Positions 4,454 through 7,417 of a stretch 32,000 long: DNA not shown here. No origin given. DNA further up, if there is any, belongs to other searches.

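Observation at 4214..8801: Membrane-tethered zinc-ribbon Clp/Hsp100 ATPase with an inactive D1 module, in an envelope operon at the usual ftsI/murE/murF position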

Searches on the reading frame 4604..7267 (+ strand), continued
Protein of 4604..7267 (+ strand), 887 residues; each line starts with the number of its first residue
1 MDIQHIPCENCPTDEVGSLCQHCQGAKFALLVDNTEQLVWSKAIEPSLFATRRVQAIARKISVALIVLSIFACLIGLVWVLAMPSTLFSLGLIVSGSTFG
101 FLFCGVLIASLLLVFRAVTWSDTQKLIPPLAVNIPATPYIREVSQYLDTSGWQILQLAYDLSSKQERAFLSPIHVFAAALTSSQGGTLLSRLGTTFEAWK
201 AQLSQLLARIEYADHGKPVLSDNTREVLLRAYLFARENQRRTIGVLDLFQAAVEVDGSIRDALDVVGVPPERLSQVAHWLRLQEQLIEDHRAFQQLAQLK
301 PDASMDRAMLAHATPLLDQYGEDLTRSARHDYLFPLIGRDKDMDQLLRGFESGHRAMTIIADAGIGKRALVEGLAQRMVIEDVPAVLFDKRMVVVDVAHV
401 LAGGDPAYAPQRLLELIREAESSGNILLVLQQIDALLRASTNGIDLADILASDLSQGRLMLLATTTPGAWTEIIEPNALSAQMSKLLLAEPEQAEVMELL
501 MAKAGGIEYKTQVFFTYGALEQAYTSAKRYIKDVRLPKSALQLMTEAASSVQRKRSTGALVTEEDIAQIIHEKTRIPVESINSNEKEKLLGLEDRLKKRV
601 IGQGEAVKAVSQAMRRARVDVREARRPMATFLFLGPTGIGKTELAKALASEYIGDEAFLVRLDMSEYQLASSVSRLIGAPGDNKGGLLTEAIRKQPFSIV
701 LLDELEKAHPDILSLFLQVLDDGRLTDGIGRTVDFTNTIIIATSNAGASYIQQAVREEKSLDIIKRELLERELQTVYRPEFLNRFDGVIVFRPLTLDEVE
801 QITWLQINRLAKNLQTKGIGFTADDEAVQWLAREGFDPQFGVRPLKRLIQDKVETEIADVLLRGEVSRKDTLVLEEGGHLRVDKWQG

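Call 5: search_solved_structures(query=window:4604-7267:+, show_alignments=3, max_evalue=1e-20)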
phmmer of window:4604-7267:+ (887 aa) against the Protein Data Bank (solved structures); distinct sequences matched with E-value up to 1e-20: 52.
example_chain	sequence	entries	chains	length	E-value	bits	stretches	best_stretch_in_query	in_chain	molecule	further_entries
6em8_A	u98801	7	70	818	1.9e-121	410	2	557-880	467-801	ATP-dependent Clp protease ATP-binding subunit ClpC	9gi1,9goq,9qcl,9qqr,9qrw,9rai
6em9_A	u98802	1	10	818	2e-121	409.9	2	557-880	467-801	ATP-dependent Clp protease ATP-binding subunit ClpC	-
1qvr_A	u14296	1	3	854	4.9e-121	408.6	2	536-876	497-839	ClpB protein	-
6og3_E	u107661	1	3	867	3.1e-118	399.3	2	541-870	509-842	Hyperactive disaggregase ClpB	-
6oax_C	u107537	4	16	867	3.5e-118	399.2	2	541-870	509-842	Hyperactive disaggregase ClpB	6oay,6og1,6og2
4d2q_A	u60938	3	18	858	4.3e-118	398.9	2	541-870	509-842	CLPB | CHAPERONE PROTEIN CLPB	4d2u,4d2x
3j3t_A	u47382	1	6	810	2.5e-117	396.4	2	554-875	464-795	Negative regulator of genetic competence ClpC/MecB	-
6qs4_A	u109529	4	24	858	5.3e-117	395.3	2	541-869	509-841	Chaperone protein ClpB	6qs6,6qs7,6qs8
3j3s_A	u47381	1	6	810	5.3e-117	395.3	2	553-875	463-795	Negative regulator of genetic competence ClpC/MecB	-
6rn2_A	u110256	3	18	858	6.8e-117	394.9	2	541-870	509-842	Chaperone protein ClpB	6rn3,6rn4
3j3r_A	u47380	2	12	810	1.5e-116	393.8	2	554-875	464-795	Negative regulator of genetic competence ClpC/MecB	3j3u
7abr_A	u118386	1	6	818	1.5e-116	393.8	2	554-875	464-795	Negative regulator of genetic competence ClpC/MecB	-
5ofo_C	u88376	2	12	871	5.3e-116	392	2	541-871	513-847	Chaperone protein ClpB,ATP-dependent Clp protease ATP-binding subunit ClpA,Chaperone prote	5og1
4ciu_A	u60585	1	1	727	2.1e-115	390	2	541-870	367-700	CHAPERONE PROTEIN CLPB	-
9if4_A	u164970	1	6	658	3e-111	376.2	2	559-870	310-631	ATP-dependent Clp protease ATP-binding subunit ClpC1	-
29hb_b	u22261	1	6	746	4.8e-105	355.7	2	556-867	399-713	ATP-dependent Clp protease, ATP-binding subunit ClpE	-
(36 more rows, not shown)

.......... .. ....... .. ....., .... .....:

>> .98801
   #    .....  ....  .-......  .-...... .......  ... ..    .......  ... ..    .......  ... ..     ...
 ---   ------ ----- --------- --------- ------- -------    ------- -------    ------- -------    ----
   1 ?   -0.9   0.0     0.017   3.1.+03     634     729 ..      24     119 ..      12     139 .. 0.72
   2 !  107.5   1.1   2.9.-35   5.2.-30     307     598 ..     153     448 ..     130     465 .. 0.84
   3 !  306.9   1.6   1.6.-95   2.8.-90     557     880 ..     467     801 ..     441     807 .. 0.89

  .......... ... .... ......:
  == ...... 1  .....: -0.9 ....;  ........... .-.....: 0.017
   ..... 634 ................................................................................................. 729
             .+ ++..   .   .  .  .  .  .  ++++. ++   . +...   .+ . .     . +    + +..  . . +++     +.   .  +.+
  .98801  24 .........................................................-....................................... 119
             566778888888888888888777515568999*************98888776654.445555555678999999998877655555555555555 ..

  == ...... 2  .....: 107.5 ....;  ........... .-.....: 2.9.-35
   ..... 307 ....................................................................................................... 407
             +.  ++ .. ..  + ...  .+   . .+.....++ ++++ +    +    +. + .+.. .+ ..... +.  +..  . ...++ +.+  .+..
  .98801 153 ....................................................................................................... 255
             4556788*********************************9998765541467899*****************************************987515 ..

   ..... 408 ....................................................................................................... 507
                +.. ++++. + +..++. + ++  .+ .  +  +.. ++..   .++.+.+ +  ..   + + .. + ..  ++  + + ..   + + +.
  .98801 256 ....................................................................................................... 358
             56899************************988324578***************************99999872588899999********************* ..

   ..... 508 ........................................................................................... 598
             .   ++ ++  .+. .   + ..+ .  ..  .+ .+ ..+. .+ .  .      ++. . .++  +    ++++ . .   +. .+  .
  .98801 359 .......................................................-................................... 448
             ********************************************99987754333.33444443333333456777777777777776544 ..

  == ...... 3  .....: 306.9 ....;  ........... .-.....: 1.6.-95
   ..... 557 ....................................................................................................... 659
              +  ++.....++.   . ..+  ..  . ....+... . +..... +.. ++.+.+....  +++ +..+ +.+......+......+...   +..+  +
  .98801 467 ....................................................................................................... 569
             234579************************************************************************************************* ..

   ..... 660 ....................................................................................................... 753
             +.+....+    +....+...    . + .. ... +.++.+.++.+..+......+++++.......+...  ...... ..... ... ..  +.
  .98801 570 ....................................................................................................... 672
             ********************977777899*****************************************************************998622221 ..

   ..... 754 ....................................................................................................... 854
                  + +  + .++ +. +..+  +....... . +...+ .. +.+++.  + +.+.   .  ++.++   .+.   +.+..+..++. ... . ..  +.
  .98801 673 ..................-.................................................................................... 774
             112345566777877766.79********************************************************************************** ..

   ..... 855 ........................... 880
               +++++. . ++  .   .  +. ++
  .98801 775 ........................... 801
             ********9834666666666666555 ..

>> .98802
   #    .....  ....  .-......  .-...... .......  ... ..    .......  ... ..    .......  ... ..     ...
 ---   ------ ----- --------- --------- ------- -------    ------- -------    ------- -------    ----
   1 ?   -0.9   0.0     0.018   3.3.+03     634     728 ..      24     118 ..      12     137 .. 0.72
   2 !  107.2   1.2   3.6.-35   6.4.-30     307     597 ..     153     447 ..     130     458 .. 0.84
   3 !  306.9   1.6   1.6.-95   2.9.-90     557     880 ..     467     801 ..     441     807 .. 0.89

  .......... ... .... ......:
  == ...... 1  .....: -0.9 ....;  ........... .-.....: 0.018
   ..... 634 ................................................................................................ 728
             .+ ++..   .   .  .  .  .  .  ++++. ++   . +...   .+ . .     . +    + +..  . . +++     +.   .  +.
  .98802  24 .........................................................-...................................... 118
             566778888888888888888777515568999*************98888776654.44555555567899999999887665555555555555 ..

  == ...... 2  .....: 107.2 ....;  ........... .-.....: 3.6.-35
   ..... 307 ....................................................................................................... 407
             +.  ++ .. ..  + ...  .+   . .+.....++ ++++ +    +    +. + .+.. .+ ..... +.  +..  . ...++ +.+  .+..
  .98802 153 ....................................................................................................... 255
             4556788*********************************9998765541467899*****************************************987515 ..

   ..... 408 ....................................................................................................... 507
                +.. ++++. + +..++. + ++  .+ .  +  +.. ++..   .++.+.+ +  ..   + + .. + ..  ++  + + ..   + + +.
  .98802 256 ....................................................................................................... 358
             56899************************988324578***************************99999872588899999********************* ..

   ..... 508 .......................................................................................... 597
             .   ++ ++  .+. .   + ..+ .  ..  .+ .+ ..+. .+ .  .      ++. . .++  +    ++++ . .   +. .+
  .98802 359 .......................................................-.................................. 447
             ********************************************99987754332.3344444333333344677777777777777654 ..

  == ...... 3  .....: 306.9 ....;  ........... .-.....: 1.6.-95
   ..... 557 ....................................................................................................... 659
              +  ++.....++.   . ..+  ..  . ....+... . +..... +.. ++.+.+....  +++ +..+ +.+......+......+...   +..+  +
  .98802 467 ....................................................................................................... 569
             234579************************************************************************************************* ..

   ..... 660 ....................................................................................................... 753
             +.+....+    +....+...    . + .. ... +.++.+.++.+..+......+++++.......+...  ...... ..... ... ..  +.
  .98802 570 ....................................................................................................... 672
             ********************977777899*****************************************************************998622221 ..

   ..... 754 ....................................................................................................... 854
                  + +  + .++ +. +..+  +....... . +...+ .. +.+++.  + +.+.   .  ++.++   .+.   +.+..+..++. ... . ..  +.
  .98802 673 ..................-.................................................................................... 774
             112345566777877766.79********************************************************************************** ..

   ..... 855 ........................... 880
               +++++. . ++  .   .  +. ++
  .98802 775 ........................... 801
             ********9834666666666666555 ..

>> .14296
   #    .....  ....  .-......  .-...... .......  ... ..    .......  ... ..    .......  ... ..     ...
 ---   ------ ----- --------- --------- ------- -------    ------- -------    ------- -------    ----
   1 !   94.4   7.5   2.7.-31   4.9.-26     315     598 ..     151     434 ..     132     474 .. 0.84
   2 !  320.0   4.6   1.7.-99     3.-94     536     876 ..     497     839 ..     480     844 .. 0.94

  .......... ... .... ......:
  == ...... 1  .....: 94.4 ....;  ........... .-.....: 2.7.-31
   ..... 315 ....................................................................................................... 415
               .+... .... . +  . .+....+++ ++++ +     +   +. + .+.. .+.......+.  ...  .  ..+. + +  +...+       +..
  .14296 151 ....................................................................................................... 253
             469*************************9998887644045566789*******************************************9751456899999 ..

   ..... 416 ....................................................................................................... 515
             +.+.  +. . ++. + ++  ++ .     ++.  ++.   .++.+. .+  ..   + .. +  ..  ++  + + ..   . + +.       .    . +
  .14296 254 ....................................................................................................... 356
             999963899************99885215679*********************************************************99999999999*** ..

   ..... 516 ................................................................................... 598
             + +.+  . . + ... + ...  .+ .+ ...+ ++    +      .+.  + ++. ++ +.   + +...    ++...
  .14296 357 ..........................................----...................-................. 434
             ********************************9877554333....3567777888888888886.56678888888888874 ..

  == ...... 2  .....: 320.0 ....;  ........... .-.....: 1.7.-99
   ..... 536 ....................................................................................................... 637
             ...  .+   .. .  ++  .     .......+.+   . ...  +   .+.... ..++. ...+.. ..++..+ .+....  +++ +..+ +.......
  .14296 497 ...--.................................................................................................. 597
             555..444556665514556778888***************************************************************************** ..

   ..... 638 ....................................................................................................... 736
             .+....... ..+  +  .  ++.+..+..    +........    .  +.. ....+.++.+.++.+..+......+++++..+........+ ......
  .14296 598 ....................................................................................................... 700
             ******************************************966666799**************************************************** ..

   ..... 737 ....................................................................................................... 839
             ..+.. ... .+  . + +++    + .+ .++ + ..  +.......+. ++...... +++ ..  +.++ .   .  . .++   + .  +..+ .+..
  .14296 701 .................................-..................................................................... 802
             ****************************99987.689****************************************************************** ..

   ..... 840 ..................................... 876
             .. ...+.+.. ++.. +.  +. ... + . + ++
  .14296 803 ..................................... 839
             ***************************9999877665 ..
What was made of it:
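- On ClpA: It aligns colinearly with ClpA (residues 307-866 against 159-725, call 5).
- On ClpE: PDB ClpE (29hb) matches in two stretches, the best of them in D2 (call 5).
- D2 aligns with ClpC/ClpB at E about 1e-90 (call 5).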
